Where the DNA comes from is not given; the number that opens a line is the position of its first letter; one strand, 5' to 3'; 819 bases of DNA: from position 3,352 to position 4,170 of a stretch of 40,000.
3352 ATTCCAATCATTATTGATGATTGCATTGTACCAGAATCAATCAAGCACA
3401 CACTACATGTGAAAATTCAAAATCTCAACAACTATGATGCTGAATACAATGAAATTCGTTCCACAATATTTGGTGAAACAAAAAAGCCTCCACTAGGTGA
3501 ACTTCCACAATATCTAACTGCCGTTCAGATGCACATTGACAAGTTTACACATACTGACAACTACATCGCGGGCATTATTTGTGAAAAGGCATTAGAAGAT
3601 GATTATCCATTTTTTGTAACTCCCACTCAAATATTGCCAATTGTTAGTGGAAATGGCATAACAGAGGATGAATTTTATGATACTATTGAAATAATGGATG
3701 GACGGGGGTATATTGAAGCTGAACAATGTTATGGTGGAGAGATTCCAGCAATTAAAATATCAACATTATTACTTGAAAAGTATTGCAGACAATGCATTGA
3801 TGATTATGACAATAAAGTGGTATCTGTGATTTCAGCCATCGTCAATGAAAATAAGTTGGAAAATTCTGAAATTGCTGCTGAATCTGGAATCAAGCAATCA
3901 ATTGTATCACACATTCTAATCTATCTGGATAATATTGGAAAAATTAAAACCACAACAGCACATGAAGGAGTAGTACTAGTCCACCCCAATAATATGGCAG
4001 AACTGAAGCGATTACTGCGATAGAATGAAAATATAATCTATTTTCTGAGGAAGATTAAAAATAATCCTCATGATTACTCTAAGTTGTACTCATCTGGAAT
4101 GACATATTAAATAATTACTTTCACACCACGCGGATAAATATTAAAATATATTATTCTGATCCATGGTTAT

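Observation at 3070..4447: AT-rich TIR-domain protein (TIR plus unknown wHTH-like C-terminal domain) and a small 2-TM ORF at the casposon left end: candidate compact defence module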

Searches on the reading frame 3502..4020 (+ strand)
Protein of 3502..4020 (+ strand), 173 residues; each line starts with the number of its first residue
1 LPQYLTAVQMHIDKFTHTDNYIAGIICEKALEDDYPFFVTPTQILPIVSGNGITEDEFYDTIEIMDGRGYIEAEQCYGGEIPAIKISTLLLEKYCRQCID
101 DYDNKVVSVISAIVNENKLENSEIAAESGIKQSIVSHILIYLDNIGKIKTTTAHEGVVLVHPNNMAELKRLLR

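Call 30: search_solved_structures(query=A2, max_evalue=10, show_alignments=0)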
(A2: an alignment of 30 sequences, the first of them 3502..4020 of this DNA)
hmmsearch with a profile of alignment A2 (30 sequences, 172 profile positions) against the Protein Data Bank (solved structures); distinct sequences matched with E-value up to 10: 32.
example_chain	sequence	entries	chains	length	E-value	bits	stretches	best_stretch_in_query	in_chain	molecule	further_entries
5yi0_B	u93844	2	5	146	0.069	15.7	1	106-158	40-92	Zinc transport transcriptional regulator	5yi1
6fi9_A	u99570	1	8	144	0.1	15.1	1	108-158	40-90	Transcriptional regulator ZitR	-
1xma_A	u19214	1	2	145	0.11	15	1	19-113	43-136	Predicted transcriptional regulator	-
5yhx_A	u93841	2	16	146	0.11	14.9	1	109-158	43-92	Zinc transport transcriptional regulator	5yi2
5yhy_A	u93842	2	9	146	0.12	14.9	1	109-158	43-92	Zinc transport transcriptional regulator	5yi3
5yhz_A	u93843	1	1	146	0.13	14.8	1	109-158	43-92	Zinc transport transcriptional regulator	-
8e55_A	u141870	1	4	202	0.17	14.4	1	127-171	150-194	SG135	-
2hgc_A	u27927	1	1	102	0.19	14.2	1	47-85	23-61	YjcQ protein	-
1xn7_A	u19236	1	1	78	0.29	13.6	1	118-155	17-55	Hypothetical protein yhgG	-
9zmz_A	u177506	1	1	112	0.3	13.6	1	9-88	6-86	COMM domain-containing protein 4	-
2yu3_A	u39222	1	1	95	0.31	13.5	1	117-156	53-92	DNA-directed RNA polymerase III 39 kDa polypeptide F variant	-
1ylf_A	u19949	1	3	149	0.34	13.4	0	119-155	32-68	RRF2 family protein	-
3phl_A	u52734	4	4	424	0.39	13.2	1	82-138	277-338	UDP-glucose 6-dehydrogenase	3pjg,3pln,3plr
7a6h_P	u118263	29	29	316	0.4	13.2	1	117-155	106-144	DNA-directed RNA polymerase III subunit RPC6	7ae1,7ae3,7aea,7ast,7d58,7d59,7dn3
3pid_A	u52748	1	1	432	0.41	13.2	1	82-138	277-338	UDP-glucose 6-dehydrogenase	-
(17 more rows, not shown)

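Call 37: predict_structure(alignment_id=A2)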
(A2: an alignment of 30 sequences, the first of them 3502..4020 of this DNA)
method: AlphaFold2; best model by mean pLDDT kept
length: 173 residues; sequences in the alignment: 30
mean_pLDDT: 94.1   pTM: 0.88
mean pLDDT of the five models: 94.1, 92.5, 92.3, 92.0, 90.8
residues with pLDDT >= 90: 145; 70-90: 28; 50-70: 0; < 50: 0
segments of 3 or more residues with pLDDT < 50: none
pLDDT, mean of each block of 10 residues (from residue 1): 82 95 97 94 95 96 96 88 95 97 97 96 97 97 95 92 88 89
secondary structure, 60 per line:
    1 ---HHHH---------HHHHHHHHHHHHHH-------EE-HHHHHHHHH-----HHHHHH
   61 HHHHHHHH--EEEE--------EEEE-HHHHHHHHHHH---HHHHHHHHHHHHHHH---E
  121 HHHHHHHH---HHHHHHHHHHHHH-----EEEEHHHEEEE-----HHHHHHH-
elements in order: H4-7 H17-30 H41-49 H55-68 E71-74 E83-86 H88-98 H102-116 H121-128 H132-144 E150-153 E157-160 H166-172

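Call 40: fold_search(model_id=the predicted structure, library=pdb)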
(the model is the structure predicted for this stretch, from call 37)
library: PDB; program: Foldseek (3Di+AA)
matches with E <= 10: 1739; with E <= 0.001: 0
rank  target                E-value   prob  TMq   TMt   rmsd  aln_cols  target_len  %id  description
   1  2zme_B                4.8e-03  0.99  0.34  0.29   8.0       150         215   15  Integrated structural and functional model of the human ESCRT-II complex (released 2008-11-04)
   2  8iue_P                5.4e-03  0.99  0.33  0.20  12.4       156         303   14  RNA polymerase III pre-initiation complex melting complex 1 (released 2023-05-24)
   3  6lbs_F                6.0e-03  0.98  0.32  0.37  12.3       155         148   12  Crystal structure of yeast Stn1 (released 2020-07-15)
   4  2v9v                  6.4e-03  0.98  0.34  0.40   7.2       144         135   13  Crystal Structure of Moorella thermoacetica SelB(377-511) (released 2007-09-11)
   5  3cuq_B                7.2e-03  0.95  0.31  0.28  11.1       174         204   13  Integrated structural and functional model of the human ESCRT-II complex (released 2008-11-04)
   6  6lbs_C                8.0e-03  0.97  0.31  0.37  12.4       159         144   11  Crystal structure of yeast Stn1 (released 2020-07-15)
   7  1xb4_B                1.1e-02  0.98  0.42  0.41   7.2       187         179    8  Crystal structure of subunit VPS25 of the endosomal trafficking complex ESCRT-II (released 2005-03-22)
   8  3w6j_E                1.1e-02  0.85  0.26  0.28  10.8       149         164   18  Crystal structure of ScpAB core complex (released 2013-04-24)
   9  9fso_F                1.4e-02  0.97  0.30  0.19  12.2       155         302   15  Human RNA Polymerase III Class III Open Pre-initiation Complex 1 (OC1) (released 2025-01-15)
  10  9gc3_A                1.5e-02  0.91  0.33  0.13  12.8       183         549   11  yeast TFIIIC TauB subcomplex bound to a tRNA gene (released 2024-11-27)
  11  9zd6_A                1.8e-02  0.85  0.30  0.14  14.8       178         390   13  Bacterial interstrand DNA crosslink glycosylase AlkX/YcaQ bound to DNA (released 2026-01-14)
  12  8ffz_B                1.8e-02  0.80  0.29  0.08  12.5       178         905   13  TFIIIA-TFIIIC-Brf1-TBP complex bound to 5S rRNA gene (released 2023-06-21)
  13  1lva                  2.1e-02  0.91  0.30  0.23   7.6       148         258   13  Crystal structure of a C-terminal fragment of Moorella thermoacetica elongation factor SelB (released 2002-08-21)
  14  8qfc_B                2.1e-02  0.84  0.26  0.11   8.7       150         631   15  UFL1 E3 ligase bound 60S ribosome (released 2024-02-21)
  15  3w6j_F                2.2e-02  0.84  0.30  0.30  14.4       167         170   16  Crystal structure of ScpAB core complex (released 2013-04-24)
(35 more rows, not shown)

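Call 54: search_protein_representatives(alignment_id=A2)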
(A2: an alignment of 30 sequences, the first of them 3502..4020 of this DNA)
Query: 30 sequences, 172 profile positions. Proteins with E-value up to 0.001 (for the whole library): 1098; up to 1e-10: 802; up to 1e-30: 220. The best 150 are listed.
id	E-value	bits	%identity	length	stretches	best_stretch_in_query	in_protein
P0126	3.0e-56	205.7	-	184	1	1-170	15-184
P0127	9.1e-56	204.1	-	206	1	1-171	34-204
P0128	3.4e-52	192.5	-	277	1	1-171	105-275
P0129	1.8e-51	190.1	-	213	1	1-171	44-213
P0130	5.8e-51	188.5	-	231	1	1-171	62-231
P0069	9.8e-51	187.7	-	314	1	1-171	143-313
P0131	1.6e-50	187.1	-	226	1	2-171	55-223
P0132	1.4e-49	183.9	-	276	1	1-171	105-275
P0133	3.3e-49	182.8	-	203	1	1-171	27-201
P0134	5.1e-48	178.9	-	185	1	1-171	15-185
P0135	7.6e-48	178.3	-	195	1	1-171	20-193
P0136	1.8e-47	177.1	-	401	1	1-170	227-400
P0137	4.7e-47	175.8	-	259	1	2-171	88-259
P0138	4.7e-47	175.8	-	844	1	8-171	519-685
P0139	6.1e-47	175.4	-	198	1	1-170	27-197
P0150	7.1e-45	168.7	-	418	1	5-170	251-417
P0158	5.5e-43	162.5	-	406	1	2-171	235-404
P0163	2.8e-42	160.2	-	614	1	5-171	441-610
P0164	3.3e-42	160.0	-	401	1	1-171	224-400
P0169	2.9e-41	156.9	-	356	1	9-171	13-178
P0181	3.9e-40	153.2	-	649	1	5-171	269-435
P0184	1.4e-39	151.5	-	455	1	1-171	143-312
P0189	4.3e-39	149.8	-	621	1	9-171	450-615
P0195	1.2e-38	148.4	-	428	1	9-171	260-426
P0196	1.2e-38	148.3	-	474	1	8-168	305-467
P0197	1.5e-38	148.1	-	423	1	1-171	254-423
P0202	2.3e-38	147.4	-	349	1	6-170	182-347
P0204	3.1e-38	147.0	-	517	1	1-171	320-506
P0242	1.2e-35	138.6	-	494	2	7-171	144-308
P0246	2.0e-35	137.9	-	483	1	14-171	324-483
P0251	4.6e-35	136.7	-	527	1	2-171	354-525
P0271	7.7e-34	132.7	-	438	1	8-171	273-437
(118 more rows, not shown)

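Call 55: search_protein_families(library=pfam, proteins=[P0136, P0138, P0150, P0158, P0163, P0181, P0189, P0195, P0196, P0197], max_evalue=0.001)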
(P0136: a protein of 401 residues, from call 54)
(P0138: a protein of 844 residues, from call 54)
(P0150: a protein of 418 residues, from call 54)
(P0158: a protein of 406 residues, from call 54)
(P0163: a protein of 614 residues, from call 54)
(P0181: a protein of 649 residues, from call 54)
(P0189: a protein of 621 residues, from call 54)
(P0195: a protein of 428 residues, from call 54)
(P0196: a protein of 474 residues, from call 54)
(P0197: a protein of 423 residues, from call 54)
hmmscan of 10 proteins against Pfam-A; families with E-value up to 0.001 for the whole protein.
P0136 (401 aa): 4 families
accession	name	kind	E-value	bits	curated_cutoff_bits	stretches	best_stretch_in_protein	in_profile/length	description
PF13676.11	TIR_2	-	1.7e-28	100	28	1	89-210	1-120/122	TIR domain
PF01582.25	TIR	-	4.3e-11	43.4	21.3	1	89-181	4-96/179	TIR domain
PF08357.16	SEFIR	-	6.6e-05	23.7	23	1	88-153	2-71/150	SEFIR domain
PF08937.16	ThsB_TIR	-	7.5e-05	23.5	21.2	1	90-180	1-94/100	Thoeris protein ThsB, TIR-like domain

P0138 (844 aa): 7 families
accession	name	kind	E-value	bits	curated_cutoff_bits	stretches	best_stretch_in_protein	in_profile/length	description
PF18860.6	AbiJ_NTD3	-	1.6e-49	168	32.5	1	3-143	2-142/167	AbiJ N-terminal domain 3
PF00069.31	Pkinase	-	1.2e-46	159.7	31.7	1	221-435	1-201/263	Protein kinase domain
PF07714.23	PK_Tyr_Ser-Thr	-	2.3e-32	112.8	23.1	1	222-477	2-249/258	Protein tyrosine and serine/threonine kinase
PF01636.29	APH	-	3.9e-07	30.5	23.2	1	224-340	2-109/239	Phosphotransferase enzyme family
PF06293.20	Kdo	-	8.2e-06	25.8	21.3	1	253-378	45-173/207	Lipopolysaccharide kinase (Kdo/WaaP) family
PF13240.11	Zn_Ribbon_1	-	4.1e-05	23.7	25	1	163-181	2-20/23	zinc-ribbon domain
PF12773.13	DZR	-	0.00015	22.3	27.3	1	163-181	27-45/45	Double zinc ribbon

P0150 (418 aa): 1 family
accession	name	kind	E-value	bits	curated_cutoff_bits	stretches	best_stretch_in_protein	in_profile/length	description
PF00656.27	Peptidase_C14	-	3.6e-17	63.3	21.4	1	9-234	2-222/233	Caspase domain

P0158 (406 aa): 4 families
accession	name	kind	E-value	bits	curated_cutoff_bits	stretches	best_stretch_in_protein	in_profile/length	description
PF13676.11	TIR_2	-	2.7e-27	96.1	28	1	96-206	1-109/122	TIR domain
PF01582.25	TIR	-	2.4e-11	44.2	21.3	1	96-189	4-97/179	TIR domain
PF08357.16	SEFIR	-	1e-05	26.3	23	1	95-158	2-69/150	SEFIR domain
PF08937.16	ThsB_TIR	-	0.00016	22.5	21.2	1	134-186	46-93/100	Thoeris protein ThsB, TIR-like domain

P0163 (614 aa): 7 families
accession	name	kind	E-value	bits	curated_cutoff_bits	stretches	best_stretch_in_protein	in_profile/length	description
PF00069.31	Pkinase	-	5e-48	164.2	31.7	1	155-383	1-212/263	Protein kinase domain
PF07714.23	PK_Tyr_Ser-Thr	-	6.2e-32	111.3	23.1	1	158-413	4-248/258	Protein tyrosine and serine/threonine kinase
PF03109.22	ABC1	-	9.1e-07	28.7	22.9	1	231-313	141-216/244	ABC1 atypical kinase-like domain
PF06293.20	Kdo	-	1.5e-05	25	21.3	1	203-309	60-167/207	Lipopolysaccharide kinase (Kdo/WaaP) family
PF12773.13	DZR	-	0.00014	22.3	27.3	1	98-119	24-45/45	Double zinc ribbon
PF10571.15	UPF0547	-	0.00028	21.4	29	1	99-119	1-21/26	Uncharacterised protein family UPF0547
PF17667.7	Pkinase_fungal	-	0.00081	18.7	24.1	0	275-353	304-378/387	Fungal protein kinase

P0181 (649 aa): 2 families
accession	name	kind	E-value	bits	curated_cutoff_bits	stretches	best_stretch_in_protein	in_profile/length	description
PF00069.31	Pkinase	-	9.7e-38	130.5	31.7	1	12-216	43-253/263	Protein kinase domain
PF07714.23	PK_Tyr_Ser-Thr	-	5e-29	101.8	23.1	1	4-214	38-248/258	Protein tyrosine and serine/threonine kinase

P0189 (621 aa): 7 families
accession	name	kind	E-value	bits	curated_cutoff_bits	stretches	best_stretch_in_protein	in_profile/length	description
PF00069.31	Pkinase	-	7.2e-52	176.8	31.7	1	153-410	1-253/263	Protein kinase domain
PF07714.23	PK_Tyr_Ser-Thr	-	6.6e-36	124.4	23.1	1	155-410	3-250/258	Protein tyrosine and serine/threonine kinase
PF06293.20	Kdo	-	2.6e-05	24.2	21.3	1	208-310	73-173/207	Lipopolysaccharide kinase (Kdo/WaaP) family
PF17667.7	Pkinase_fungal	-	6.9e-05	22.2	24.1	1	270-353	303-383/387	Fungal protein kinase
PF13240.11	Zn_Ribbon_1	-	8e-05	22.8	25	1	101-122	2-23/23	zinc-ribbon domain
PF01636.29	APH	-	0.00018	21.8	23.2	0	270-307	165-198/239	Phosphotransferase enzyme family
PF12773.13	DZR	-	0.00031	21.3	27.3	1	101-122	1-22/45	Double zinc ribbon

P0195 (428 aa): 3 families
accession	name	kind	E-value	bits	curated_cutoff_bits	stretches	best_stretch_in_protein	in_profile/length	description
PF00383.29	dCMP_cyt_deam_1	-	1.3e-10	41.5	25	1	98-200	4-102/102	Cytidine and deoxycytidylate deaminase zinc-binding region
PF18785.7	Inv-AAD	-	3.6e-09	37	26.5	1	163-233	52-124/129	Invertebrate-AID/APOBEC-deaminase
PF14437.12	MafB19-deam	-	8.8e-05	22.9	27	1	121-207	23-108/142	MafB19-like deaminase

P0196 (474 aa): 3 families
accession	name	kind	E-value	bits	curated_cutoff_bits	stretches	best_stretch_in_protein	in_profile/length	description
PF00069.31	Pkinase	-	2.4e-45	155.4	31.7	1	12-253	1-251/263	Protein kinase domain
PF07714.23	PK_Tyr_Ser-Thr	-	1.1e-32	113.8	23.1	1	14-219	3-216/258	Protein tyrosine and serine/threonine kinase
PF03109.22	ABC1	-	4.2e-06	26.5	22.9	1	43-155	108-214/244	ABC1 atypical kinase-like domain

P0197 (423 aa): 4 families
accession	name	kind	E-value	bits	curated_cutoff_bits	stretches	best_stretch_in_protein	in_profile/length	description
PF13676.11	TIR_2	-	2.9e-29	102.5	28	1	116-238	1-121/122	TIR domain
PF01582.25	TIR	-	3.4e-12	46.9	21.3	1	116-212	4-100/179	TIR domain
PF08937.16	ThsB_TIR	-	1.1e-05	26.1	21.2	1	117-206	1-93/100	Thoeris protein ThsB, TIR-like domain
PF08357.16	SEFIR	-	4.4e-05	24.2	23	1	114-191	1-82/150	SEFIR domain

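Call 56: search_protein_families(library=pfam, proteins=[P0204, P0246, P0251, P0271, P0169, P0184, P0242, P0164, P0202, P0128], max_evalue=0.001)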
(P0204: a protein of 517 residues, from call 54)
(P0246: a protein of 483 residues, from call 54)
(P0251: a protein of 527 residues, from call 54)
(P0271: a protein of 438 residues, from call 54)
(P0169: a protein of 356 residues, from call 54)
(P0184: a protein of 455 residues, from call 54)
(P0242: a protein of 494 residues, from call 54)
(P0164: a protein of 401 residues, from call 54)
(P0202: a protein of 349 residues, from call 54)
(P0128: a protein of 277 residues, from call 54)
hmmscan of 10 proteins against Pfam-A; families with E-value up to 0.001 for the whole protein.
P0204 (517 aa): 3 families
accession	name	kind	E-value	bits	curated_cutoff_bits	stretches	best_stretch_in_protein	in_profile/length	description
PF13676.11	TIR_2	-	2.8e-25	89.6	28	1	182-301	1-118/122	TIR domain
PF01582.25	TIR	-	8.8e-11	42.3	21.3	1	182-275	4-97/179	TIR domain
PF12674.12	Zn_ribbon_2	-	0.00081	20.5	22.5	0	24-72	2-48/81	Putative zinc ribbon domain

P0246 (483 aa): 1 family
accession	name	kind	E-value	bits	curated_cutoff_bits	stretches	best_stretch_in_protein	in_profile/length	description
PF13676.11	TIR_2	-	1.1e-18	68.4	28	1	160-280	1-119/122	TIR domain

P0251 (527 aa): 1 family
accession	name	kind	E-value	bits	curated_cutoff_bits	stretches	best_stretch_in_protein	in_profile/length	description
PF13676.11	TIR_2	-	6.7e-10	40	28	1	222-344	1-119/122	TIR domain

P0271 (438 aa): 4 families
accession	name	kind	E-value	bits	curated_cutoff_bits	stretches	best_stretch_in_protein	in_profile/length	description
PF00069.31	Pkinase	-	8.5e-41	140.5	31.7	1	17-220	1-198/263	Protein kinase domain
PF07714.23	PK_Tyr_Ser-Thr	-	2.5e-28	99.6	23.1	1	19-219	3-205/258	Protein tyrosine and serine/threonine kinase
PF03109.22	ABC1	-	7.3e-06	25.7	22.9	0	126-163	180-217/244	ABC1 atypical kinase-like domain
PF01636.29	APH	-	3.6e-05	24.1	23.2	0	129-161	165-198/239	Phosphotransferase enzyme family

P0169 (356 aa): 2 families
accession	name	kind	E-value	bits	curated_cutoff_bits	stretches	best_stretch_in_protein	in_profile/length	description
PF13676.11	TIR_2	-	3.1e-12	47.5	28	1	209-303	1-91/122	TIR domain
PF01582.25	TIR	-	3.4e-05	24.1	21.3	1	209-304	4-97/179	TIR domain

P0184 (455 aa): 4 families
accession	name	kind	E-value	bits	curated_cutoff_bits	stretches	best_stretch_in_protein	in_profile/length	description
PF13676.11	TIR_2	-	5.1e-29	101.7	28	1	5-127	1-121/122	TIR domain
PF01582.25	TIR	-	1.2e-11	45.2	21.3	1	5-102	4-101/179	TIR domain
PF08357.16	SEFIR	-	8.5e-07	29.8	23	1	3-95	1-97/150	SEFIR domain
PF08937.16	ThsB_TIR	-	6.8e-05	23.6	21.2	1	44-99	47-97/100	Thoeris protein ThsB, TIR-like domain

P0242 (494 aa): 3 families
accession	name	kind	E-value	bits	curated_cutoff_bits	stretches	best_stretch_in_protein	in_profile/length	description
PF13676.11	TIR_2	-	1.9e-21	77.2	28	1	3-125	1-122/122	TIR domain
PF01582.25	TIR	-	8.4e-07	29.4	21.3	1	3-92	4-95/179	TIR domain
PF13601.12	HTH_34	-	0.00011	22.7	27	0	427-490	4-73/80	Winged helix DNA-binding domain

P0164 (401 aa): 3 families
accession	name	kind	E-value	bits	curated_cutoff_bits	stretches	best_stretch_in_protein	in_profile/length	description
PF13676.11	TIR_2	-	5.3e-25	88.7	28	1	86-205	1-118/122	TIR domain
PF01582.25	TIR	-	1.4e-11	44.9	21.3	1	86-179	4-97/179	TIR domain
PF08937.16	ThsB_TIR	-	3.9e-06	27.6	21.2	1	123-179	45-96/100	Thoeris protein ThsB, TIR-like domain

P0202 (349 aa): 2 families
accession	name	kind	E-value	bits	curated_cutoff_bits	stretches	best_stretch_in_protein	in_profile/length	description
PF13676.11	TIR_2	-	9.1e-16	58.9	28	1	10-120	2-107/122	TIR domain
PF01582.25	TIR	-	6.8e-09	36.2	21.3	1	10-150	5-147/179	TIR domain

P0128 (277 aa): 3 families
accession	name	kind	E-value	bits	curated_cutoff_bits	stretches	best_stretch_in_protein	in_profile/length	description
PF13676.11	TIR_2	-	3.1e-12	47.5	28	1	2-88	35-120/122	TIR domain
PF01582.25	TIR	-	8.6e-06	26.1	21.3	1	3-60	41-97/179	TIR domain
PF08937.16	ThsB_TIR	-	0.00026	21.8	21.2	1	7-60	48-96/100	Thoeris protein ThsB, TIR-like domain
